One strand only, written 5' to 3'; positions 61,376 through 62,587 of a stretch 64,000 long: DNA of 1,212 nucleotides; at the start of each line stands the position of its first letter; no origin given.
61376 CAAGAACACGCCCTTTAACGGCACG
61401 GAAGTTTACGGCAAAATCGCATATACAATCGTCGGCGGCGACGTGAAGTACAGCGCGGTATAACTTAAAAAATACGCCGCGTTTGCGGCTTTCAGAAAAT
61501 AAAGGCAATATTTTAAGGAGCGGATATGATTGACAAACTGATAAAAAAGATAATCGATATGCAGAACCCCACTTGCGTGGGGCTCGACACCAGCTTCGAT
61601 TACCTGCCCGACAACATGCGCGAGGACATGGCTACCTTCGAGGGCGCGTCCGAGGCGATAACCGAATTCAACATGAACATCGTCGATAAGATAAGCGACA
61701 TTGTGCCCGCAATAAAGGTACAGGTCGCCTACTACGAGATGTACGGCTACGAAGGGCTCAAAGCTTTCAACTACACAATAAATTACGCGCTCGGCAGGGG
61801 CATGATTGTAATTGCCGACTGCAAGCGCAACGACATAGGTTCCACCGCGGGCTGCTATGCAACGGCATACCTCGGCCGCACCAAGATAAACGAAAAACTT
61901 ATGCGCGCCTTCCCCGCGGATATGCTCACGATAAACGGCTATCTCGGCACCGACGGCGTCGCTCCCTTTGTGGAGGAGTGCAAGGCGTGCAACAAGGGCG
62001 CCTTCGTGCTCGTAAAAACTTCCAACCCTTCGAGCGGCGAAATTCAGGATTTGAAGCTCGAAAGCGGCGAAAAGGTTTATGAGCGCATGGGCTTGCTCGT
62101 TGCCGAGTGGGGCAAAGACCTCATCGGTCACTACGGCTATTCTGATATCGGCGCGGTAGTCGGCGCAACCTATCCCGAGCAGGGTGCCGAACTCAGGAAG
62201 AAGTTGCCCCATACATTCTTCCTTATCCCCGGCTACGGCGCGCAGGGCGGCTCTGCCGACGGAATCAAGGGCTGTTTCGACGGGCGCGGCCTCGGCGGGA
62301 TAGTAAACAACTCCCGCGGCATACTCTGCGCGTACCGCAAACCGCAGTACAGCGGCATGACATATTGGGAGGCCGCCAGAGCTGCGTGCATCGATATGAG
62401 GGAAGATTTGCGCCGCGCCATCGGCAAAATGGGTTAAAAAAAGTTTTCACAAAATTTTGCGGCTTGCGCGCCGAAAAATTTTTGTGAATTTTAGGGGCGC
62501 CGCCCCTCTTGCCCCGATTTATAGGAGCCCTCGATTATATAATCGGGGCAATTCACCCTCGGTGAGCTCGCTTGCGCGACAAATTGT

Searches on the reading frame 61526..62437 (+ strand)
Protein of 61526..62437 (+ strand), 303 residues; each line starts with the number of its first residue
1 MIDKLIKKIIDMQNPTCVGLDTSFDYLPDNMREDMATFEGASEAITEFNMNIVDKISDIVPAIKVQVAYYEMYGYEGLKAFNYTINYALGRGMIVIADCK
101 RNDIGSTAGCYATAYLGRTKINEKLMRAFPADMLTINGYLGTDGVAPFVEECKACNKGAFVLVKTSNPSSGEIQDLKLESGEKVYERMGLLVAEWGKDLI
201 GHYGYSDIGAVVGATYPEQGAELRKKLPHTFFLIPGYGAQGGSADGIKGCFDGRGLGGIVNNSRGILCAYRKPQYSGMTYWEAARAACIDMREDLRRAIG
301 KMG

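Call 37: find_encoding_contigs(protein=window:61526-62437:+, flank=1500, max_places=10)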
Protein window:61526-62437:+ (303 aa): 22 contigs read that carry it; 3 places shown.
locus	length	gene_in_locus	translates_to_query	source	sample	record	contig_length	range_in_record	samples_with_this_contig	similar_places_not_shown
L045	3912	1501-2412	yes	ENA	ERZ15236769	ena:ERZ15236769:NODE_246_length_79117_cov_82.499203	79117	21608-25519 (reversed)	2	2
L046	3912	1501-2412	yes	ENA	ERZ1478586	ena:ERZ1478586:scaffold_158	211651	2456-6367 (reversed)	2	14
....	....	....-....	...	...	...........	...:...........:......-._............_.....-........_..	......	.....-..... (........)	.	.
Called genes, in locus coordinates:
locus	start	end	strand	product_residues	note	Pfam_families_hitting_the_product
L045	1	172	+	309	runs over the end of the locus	PF02729:OTCace_N, PF00185:OTCace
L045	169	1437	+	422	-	PF07969:Amidohydro_3 (faint), PF01979:Amidohydro_1, PF12890:DHOase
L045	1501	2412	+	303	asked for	PF00215:OMPdecase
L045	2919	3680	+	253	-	PF10418:DHODB_Fe-S_bind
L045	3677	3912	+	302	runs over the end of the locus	PF01180:DHO_dh, PF03060:NMO (weak)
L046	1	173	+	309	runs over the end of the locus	PF02729:OTCace_N, PF00185:OTCace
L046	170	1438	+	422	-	PF07969:Amidohydro_3 (faint), PF01979:Amidohydro_1, PF12890:DHOase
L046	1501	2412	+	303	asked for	PF00215:OMPdecase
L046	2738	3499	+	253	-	PF10418:DHODB_Fe-S_bind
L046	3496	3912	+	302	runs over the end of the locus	PF01180:DHO_dh, PF03060:NMO (weak)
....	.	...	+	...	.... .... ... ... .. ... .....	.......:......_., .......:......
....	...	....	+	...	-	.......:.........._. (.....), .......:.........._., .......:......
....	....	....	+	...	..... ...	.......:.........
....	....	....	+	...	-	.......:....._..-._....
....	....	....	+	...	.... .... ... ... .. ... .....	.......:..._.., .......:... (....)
